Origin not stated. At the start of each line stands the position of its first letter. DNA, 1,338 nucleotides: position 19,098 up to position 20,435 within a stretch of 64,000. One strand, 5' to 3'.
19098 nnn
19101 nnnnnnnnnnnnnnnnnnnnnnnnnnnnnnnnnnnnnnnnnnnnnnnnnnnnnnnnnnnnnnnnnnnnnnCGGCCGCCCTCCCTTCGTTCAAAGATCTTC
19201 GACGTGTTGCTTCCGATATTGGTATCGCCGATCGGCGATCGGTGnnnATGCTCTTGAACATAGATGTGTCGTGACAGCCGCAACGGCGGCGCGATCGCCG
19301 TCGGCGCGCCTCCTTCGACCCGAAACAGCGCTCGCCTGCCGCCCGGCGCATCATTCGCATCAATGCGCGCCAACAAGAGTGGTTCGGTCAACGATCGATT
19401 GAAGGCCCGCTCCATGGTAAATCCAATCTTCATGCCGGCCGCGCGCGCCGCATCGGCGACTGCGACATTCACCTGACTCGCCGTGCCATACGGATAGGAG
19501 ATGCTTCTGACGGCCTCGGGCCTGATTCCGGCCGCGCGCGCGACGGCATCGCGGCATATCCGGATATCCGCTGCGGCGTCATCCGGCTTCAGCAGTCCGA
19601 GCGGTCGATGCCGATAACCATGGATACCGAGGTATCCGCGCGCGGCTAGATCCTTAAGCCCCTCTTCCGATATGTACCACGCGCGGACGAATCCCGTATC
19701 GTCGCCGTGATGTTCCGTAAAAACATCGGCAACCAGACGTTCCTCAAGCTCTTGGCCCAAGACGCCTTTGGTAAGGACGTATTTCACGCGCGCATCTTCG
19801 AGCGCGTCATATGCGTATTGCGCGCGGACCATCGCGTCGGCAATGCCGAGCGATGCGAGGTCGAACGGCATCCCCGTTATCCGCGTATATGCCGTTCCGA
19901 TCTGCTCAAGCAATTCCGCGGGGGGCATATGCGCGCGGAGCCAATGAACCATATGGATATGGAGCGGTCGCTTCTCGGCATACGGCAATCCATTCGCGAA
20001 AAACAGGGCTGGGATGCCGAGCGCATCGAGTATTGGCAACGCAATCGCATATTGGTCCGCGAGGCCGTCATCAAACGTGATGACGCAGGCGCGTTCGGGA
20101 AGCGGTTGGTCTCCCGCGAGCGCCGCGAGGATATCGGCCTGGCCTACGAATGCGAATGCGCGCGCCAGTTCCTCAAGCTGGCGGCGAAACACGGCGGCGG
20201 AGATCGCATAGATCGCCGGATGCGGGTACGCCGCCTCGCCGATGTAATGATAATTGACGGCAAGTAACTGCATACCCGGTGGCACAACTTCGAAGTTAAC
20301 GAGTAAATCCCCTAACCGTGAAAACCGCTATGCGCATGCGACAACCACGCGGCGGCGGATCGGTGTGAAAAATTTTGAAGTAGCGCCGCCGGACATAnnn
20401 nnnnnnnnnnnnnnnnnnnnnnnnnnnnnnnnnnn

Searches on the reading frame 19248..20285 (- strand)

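Call 45: search_protein_families(library=pfam, proteins=[window:19248-20285:-])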
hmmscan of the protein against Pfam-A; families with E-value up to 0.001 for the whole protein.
window:19248-20285:- (346 aa): 1 family
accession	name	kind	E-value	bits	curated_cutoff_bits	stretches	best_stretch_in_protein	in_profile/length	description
PF01522.26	Polysacc_deac_1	-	2.9e-16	60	23.1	2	185-286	24-122/124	Polysaccharide deacetylase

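Call 48: search_protein_families(library=ncbifam, proteins=[window:19248-20285:-], max_evalue=1e-10)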
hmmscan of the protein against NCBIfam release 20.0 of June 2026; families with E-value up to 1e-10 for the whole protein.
window:19248-20285:- (346 aa): 1 family
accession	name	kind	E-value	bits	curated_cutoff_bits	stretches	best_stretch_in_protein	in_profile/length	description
TIGR03938.2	deacetyl_PgaB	equivalog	3.4e-17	62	321.9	1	7-95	3-94/621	poly-beta-1,6-N-acetyl-D-glucosamine N-deacetylase PgaB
